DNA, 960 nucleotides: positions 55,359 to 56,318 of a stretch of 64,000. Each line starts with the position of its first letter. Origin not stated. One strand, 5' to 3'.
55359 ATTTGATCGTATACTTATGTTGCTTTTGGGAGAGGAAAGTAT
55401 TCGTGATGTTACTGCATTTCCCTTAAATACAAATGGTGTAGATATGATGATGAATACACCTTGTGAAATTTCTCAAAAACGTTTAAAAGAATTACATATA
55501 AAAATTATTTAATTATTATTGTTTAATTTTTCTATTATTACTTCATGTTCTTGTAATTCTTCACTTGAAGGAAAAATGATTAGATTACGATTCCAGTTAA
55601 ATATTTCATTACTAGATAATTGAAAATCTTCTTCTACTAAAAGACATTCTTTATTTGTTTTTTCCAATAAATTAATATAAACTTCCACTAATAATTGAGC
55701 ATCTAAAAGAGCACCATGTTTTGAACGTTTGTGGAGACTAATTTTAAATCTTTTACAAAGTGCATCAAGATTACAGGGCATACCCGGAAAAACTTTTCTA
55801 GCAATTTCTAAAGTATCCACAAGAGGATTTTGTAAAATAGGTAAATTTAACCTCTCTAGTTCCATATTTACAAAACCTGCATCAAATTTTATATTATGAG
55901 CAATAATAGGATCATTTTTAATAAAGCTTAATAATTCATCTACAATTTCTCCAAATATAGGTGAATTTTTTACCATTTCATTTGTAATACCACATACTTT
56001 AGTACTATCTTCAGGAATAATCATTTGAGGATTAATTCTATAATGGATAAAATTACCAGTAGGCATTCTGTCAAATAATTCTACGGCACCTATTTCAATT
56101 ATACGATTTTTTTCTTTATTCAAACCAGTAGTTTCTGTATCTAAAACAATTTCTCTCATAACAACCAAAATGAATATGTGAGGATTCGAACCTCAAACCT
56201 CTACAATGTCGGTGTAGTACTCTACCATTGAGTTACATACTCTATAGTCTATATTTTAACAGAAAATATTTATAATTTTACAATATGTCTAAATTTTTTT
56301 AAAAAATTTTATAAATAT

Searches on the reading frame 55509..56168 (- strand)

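Call 30: search_protein_families(library=pfam, proteins=[window:55509-56168:-], max_evalue=0.001)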
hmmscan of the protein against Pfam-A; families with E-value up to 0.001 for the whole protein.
window:55509-56168:- (219 aa): 4 families
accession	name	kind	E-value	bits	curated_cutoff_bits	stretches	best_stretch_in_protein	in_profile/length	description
PF00929.31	RNase_T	-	5.7e-35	121.7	24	1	7-164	1-164/164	Exonuclease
PF13482.12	RNase_H_2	-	2.9e-05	24.5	22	1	9-168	3-135/165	RNase_H superfamily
PF16473.11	Rv2179c-like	-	0.00058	20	27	0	6-158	2-167/177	3'-5' exoribonuclease Rv2179c-like domain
PF01612.26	DNA_pol_A_exo1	-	0.00085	19.6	23.6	0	6-141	22-127/173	3'-5' exonuclease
